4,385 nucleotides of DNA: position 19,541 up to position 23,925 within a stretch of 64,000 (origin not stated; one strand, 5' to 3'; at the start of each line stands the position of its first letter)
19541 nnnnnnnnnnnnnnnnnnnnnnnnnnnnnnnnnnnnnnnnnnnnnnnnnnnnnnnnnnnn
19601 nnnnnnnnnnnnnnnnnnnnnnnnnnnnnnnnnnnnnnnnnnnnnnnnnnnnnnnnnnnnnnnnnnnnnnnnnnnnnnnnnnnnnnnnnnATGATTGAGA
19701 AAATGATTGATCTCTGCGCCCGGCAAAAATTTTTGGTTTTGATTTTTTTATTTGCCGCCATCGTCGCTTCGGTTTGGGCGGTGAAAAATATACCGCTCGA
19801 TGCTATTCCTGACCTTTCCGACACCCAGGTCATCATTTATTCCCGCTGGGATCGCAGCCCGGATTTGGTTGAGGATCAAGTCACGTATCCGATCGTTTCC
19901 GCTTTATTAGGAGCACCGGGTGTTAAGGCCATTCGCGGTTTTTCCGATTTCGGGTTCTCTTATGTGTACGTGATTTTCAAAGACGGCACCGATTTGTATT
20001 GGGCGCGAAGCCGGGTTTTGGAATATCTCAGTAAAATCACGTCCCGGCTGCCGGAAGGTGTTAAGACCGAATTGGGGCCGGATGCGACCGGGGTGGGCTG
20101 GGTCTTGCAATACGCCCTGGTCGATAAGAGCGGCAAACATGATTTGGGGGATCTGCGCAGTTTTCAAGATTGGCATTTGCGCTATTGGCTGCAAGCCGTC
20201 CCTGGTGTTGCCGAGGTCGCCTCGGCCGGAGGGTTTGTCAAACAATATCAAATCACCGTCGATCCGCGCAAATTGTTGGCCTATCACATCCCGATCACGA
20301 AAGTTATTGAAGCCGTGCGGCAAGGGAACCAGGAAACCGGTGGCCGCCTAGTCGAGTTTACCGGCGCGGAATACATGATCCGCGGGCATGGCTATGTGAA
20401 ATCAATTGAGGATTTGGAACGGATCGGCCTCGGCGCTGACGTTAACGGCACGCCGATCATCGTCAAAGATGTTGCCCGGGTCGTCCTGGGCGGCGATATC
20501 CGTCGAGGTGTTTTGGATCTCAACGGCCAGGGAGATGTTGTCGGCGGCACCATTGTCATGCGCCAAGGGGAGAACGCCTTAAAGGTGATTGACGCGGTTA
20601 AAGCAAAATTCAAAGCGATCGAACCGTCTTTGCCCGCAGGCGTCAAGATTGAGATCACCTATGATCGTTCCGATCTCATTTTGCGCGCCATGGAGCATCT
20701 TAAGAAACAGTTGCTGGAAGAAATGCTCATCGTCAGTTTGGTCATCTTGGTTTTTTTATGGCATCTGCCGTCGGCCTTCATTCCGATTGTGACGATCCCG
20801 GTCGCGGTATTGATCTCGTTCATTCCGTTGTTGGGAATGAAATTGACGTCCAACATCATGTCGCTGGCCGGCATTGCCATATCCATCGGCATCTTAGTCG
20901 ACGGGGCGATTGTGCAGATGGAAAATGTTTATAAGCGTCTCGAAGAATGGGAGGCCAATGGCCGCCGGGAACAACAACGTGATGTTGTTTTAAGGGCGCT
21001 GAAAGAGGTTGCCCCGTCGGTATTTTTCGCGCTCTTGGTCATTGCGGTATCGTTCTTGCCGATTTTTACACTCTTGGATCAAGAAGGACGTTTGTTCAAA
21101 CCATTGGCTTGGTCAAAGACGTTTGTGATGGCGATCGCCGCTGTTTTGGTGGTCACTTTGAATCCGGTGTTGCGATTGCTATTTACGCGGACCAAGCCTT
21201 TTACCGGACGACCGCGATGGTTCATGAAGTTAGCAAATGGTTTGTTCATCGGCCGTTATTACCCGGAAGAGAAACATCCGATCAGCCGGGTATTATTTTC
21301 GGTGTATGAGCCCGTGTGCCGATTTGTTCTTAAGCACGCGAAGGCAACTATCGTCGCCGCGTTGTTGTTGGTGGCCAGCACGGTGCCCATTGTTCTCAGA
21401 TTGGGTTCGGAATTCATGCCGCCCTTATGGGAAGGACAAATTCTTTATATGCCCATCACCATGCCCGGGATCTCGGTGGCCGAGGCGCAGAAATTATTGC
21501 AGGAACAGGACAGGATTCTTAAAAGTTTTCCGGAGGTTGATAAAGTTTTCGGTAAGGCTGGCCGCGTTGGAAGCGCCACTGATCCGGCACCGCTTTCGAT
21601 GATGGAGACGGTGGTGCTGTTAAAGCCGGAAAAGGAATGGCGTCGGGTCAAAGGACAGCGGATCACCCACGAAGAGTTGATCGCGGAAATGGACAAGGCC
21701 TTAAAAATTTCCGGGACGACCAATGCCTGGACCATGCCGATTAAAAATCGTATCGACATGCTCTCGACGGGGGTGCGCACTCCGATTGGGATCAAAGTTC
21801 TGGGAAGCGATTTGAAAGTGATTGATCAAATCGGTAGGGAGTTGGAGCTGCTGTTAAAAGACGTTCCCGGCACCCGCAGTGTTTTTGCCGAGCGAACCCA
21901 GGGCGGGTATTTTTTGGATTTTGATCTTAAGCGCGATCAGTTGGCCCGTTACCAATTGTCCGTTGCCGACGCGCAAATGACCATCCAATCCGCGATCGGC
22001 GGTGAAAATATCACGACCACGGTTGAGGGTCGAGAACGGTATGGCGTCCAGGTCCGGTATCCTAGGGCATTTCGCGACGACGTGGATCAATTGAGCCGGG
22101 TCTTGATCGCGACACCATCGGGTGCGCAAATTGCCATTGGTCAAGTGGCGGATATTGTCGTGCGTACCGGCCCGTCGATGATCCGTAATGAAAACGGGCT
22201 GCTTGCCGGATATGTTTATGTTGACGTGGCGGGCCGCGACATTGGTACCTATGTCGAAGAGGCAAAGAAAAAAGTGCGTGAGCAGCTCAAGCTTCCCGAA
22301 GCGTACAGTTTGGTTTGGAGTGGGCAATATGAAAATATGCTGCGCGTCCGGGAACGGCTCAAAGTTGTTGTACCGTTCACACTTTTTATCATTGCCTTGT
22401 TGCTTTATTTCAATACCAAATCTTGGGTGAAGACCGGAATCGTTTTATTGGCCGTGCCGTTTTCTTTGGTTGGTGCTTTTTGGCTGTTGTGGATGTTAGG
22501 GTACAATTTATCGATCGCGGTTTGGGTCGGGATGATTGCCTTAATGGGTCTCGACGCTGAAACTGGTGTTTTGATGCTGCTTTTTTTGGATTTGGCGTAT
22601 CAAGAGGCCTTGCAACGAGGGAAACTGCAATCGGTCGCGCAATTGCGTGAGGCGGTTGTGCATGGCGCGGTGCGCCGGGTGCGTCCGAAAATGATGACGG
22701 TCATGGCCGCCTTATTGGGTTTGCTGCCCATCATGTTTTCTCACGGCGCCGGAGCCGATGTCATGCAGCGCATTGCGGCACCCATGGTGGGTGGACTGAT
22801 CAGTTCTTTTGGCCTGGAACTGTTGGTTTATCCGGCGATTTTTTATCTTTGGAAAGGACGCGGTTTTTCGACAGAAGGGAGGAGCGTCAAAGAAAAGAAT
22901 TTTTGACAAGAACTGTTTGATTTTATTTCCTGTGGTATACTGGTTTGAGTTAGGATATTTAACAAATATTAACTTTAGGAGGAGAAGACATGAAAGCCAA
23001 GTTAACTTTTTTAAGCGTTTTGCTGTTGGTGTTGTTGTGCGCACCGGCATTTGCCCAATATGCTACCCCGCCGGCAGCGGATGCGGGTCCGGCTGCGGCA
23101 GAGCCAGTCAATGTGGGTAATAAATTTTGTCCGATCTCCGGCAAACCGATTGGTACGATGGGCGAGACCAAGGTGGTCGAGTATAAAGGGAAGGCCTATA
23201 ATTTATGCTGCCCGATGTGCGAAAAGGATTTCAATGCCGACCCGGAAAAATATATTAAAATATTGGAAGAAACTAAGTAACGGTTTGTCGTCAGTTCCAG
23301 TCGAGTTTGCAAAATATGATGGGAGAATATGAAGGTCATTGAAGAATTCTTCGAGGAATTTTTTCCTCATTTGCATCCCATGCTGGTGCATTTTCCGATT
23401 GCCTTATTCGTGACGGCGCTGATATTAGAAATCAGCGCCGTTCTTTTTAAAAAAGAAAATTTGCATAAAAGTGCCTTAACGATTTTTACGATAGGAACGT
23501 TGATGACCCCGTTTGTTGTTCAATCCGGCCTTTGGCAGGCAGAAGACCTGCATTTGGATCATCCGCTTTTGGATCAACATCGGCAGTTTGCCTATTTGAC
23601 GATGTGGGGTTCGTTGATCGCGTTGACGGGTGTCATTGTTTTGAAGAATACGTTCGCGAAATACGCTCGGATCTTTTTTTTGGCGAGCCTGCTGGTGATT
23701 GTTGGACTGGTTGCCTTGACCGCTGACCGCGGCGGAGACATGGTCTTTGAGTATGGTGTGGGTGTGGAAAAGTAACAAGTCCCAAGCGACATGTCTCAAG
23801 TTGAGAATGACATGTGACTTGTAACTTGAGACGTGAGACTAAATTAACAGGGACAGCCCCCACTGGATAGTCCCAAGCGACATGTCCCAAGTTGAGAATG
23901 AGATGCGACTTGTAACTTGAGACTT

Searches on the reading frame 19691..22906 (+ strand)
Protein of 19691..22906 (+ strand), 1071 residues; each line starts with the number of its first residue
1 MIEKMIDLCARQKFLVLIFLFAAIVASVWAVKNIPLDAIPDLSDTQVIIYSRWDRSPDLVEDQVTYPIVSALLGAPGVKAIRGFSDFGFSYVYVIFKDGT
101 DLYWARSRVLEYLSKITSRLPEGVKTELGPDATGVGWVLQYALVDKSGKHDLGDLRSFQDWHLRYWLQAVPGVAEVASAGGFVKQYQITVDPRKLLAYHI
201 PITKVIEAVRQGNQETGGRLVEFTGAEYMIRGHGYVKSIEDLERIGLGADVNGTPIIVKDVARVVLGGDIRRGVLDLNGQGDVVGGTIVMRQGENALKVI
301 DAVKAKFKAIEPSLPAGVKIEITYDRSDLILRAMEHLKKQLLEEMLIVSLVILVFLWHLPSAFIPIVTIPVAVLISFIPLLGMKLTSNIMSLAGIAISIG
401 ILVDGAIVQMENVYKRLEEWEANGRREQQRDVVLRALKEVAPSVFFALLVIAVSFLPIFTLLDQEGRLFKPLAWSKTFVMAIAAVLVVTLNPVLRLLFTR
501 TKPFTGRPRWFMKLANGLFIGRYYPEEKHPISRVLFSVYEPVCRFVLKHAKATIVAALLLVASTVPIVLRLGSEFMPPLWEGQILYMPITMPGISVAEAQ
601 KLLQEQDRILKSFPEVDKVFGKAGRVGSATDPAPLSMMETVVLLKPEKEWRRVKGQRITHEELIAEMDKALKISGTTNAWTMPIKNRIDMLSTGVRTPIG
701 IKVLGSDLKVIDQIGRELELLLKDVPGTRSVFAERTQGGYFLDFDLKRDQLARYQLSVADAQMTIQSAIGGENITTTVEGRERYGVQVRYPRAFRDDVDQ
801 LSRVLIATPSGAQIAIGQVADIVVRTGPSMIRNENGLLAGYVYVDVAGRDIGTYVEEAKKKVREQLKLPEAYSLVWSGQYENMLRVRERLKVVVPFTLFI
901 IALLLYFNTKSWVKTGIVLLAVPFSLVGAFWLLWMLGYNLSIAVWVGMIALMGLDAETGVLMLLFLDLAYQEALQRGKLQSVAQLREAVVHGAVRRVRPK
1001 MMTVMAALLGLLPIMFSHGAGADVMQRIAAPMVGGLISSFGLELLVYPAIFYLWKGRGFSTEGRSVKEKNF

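Call 11: search_protein_families(library=pfam, proteins=[window:19691-22906:+], max_evalue=0.05)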
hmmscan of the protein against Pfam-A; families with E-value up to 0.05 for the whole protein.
window:19691-22906:+ (1071 aa): 3 families
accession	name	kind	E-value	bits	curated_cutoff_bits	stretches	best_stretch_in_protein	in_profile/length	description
PF00873.25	ACR_tran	-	8.6e-217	722.7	28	1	5-1053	1-1019/1021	AcrB/AcrD/AcrF family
PF03176.21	MMPL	-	0.025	14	20.5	0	296-504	103-308/333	MMPL family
PF16079.10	Phage_holin_5_2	-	0.026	15.2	29.2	0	359-416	18-75/76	Phage holin family Hol44, in holin superfamily V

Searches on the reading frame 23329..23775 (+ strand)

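Call 11: search_protein_families(library=pfam, proteins=[window:23329-23775:+], max_evalue=0.05)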
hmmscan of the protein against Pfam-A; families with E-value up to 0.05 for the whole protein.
window:23329-23775:+ (148 aa): 1 family
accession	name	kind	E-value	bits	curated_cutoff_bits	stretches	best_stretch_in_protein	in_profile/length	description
PF09990.14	DUF2231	-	3.4e-14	53.5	26.4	1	15-147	4-138/139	Predicted membrane protein (DUF2231)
